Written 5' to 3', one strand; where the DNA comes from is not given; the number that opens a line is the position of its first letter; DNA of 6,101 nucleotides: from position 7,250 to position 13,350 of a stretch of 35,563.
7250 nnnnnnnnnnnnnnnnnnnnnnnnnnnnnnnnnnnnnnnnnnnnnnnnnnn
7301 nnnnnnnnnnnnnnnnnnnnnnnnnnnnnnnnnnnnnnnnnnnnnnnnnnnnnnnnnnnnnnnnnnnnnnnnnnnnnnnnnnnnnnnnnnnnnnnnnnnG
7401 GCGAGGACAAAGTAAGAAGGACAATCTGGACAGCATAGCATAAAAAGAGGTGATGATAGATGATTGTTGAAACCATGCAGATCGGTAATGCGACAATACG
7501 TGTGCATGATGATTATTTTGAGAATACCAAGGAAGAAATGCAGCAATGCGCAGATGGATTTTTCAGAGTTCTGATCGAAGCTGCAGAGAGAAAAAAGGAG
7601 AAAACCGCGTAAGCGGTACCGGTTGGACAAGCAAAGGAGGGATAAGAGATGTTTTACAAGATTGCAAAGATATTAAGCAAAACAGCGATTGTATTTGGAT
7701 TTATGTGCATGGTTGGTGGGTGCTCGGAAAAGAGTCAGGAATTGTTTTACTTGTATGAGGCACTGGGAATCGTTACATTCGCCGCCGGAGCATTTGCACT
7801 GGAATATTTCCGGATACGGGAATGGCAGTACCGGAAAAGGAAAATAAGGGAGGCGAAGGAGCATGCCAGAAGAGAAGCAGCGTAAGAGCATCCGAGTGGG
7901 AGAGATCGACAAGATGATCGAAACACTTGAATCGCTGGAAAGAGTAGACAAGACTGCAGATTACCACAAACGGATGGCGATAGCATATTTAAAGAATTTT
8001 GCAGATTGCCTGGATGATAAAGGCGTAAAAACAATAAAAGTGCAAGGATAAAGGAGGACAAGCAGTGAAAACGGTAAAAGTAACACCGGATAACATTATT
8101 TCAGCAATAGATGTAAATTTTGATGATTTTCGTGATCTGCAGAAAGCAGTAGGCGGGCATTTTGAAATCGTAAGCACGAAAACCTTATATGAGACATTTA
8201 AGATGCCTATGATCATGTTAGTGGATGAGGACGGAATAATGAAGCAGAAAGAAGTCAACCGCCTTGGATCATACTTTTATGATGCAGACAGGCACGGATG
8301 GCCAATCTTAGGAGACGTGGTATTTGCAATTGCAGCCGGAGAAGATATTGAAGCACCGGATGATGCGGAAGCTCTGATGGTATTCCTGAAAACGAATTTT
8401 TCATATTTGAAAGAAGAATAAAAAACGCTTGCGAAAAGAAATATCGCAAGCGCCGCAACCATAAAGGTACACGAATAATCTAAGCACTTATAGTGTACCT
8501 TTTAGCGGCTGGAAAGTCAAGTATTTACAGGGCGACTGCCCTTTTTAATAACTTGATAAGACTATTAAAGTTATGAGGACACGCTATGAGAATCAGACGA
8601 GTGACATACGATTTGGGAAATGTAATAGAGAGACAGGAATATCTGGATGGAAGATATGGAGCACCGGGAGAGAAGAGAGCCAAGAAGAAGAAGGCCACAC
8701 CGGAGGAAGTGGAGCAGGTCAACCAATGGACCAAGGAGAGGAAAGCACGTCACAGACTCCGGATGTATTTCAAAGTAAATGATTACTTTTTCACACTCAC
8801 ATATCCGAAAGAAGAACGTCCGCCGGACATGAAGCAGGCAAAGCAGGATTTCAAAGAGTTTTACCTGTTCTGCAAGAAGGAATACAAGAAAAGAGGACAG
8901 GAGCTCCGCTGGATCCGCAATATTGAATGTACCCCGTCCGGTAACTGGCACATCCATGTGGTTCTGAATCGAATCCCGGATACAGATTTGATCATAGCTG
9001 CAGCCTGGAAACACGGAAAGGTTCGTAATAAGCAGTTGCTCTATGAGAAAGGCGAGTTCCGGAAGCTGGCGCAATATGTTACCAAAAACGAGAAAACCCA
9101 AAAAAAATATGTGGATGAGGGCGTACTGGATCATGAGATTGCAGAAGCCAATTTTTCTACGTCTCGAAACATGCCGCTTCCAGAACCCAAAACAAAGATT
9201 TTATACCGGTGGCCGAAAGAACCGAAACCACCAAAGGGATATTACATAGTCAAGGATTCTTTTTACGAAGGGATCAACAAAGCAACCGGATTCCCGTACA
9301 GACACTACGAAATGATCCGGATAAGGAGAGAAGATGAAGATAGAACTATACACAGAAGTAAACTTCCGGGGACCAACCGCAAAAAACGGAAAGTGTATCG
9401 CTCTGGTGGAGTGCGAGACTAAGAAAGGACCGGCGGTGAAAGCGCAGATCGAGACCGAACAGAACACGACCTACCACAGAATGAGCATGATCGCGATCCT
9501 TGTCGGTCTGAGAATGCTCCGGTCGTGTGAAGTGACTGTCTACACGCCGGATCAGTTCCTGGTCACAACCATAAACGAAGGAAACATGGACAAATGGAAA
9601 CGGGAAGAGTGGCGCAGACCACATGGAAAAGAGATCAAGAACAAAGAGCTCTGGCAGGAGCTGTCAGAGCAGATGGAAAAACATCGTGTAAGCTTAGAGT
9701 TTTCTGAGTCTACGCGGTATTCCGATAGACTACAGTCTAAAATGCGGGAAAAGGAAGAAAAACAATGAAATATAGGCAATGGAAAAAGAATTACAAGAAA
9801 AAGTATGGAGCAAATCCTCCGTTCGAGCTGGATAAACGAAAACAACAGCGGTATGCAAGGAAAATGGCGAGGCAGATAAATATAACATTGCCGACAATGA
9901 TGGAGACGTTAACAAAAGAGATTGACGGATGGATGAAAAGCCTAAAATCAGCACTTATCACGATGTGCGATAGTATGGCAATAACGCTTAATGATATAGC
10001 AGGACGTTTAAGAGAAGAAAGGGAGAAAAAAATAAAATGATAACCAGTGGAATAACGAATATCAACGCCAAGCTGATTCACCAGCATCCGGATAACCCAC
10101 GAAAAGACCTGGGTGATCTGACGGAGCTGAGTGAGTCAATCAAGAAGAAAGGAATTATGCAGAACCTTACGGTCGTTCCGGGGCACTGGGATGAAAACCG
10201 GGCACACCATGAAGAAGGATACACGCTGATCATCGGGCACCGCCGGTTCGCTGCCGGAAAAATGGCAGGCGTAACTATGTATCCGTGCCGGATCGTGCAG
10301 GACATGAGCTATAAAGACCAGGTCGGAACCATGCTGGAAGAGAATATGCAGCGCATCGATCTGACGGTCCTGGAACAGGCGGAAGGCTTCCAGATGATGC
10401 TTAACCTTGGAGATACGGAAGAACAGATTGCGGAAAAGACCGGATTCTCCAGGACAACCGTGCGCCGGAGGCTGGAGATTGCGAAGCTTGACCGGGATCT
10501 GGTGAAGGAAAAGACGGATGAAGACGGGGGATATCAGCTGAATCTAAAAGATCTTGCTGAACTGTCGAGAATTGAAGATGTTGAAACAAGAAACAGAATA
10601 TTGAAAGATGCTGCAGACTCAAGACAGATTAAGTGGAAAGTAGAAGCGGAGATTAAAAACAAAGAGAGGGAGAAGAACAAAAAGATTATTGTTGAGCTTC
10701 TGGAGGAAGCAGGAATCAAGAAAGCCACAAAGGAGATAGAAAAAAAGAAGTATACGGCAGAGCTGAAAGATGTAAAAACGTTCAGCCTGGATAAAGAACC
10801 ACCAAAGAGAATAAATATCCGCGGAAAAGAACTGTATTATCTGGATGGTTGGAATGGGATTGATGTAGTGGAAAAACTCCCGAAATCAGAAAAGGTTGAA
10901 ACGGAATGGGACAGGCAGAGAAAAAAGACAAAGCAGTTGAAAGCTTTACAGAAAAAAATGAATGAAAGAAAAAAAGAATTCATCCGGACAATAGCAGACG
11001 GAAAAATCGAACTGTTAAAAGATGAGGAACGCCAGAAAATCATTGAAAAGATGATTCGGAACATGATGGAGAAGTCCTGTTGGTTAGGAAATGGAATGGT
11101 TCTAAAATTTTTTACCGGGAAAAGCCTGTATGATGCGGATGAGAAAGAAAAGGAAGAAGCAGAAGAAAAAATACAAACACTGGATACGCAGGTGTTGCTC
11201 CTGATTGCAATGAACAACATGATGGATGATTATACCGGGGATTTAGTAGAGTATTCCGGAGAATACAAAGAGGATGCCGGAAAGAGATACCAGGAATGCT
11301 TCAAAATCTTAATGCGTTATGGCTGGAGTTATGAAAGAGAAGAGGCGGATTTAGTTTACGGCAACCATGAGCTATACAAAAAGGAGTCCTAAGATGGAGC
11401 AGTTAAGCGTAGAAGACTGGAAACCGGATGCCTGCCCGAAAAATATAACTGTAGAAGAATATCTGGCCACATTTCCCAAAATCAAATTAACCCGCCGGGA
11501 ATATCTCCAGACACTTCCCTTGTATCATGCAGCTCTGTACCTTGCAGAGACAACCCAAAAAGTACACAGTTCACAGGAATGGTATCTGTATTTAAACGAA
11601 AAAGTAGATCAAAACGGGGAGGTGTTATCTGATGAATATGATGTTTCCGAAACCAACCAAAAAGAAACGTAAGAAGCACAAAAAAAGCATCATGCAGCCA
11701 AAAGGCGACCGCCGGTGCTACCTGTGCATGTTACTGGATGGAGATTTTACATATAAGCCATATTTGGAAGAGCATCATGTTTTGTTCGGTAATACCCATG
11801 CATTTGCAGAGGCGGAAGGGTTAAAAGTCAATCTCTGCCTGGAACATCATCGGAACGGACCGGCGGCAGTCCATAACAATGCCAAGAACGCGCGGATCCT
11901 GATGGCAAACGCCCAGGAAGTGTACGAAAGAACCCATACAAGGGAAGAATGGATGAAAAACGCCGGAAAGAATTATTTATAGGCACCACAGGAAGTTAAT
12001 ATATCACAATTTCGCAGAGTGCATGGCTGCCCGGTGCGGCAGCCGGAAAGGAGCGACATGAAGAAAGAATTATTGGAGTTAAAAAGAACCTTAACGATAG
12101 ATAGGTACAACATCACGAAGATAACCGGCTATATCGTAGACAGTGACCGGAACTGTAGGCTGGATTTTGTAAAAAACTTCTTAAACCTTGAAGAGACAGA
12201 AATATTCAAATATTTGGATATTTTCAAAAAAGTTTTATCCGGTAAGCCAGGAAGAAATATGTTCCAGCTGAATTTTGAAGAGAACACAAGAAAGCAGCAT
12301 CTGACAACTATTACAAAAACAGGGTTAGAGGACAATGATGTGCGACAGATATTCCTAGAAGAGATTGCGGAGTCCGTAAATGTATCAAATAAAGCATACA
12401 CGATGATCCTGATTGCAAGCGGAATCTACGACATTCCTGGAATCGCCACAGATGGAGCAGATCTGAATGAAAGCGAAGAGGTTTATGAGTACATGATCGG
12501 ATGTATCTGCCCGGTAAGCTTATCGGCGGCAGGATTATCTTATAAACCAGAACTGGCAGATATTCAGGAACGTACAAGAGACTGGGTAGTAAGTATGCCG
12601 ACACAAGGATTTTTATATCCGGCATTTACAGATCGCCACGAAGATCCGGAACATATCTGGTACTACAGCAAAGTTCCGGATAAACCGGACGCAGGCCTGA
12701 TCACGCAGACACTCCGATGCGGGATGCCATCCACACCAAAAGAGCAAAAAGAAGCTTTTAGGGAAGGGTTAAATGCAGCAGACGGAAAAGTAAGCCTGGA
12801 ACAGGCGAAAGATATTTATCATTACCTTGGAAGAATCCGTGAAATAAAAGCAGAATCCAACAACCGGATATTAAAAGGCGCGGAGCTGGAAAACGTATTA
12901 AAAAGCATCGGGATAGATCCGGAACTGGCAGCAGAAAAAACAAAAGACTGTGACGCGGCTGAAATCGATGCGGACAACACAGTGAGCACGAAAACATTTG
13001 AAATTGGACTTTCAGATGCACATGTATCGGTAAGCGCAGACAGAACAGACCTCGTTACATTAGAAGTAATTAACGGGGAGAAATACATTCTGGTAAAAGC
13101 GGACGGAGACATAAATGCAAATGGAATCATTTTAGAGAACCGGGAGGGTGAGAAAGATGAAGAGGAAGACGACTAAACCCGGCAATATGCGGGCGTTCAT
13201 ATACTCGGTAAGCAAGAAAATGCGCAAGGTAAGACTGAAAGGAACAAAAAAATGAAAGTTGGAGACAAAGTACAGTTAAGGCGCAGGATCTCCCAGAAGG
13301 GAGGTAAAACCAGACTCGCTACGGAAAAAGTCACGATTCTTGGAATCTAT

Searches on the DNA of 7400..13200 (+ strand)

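Call 37: search_dna_similar(query=window:7400-13200:+, collection=phages, mode=distant, max_rows=15)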
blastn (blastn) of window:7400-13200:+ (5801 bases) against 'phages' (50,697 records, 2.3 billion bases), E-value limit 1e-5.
Records with a match: 5; places in all: 5; records where one place covers at least 80% of the query: 0.
Best place of each record, by identity: 60-80% 5.
By first word of the organism name: Faecalibacterium 4; Bacteriophage 1.
By host as written in the record: Faecalibacterium prausnitzii 2; - 1; Faecalibacterium sp. FM8 1; Faecalibacterium sp. HTF-238 1.
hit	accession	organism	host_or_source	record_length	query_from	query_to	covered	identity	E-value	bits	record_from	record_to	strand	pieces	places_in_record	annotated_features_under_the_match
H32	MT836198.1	Bacteriophage sp.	human fecal samples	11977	2685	3068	7%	67.2%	3e-23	118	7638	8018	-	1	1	record has no annotation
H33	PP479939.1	Faecalibacterium phage Roos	Faecalibacterium sp. FM8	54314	2685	3017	4%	74.9%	2e-11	144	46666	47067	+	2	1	hypothetical protein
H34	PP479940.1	Faecalibacterium phage Pioen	Faecalibacterium sp. HTF-238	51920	2929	3069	2%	70.9%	1e-8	71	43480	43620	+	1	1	hypothetical protein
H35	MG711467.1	Faecalibacterium phage FP_Taranis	Faecalibacterium prausnitzii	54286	2929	3051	2%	72.4%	1e-8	70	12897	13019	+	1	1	DNA binding domain-containing protein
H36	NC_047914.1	Faecalibacterium phage FP_Taranis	Faecalibacterium prausnitzii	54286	2929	3051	2%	72.4%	1e-8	70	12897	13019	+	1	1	ParB-like partition protein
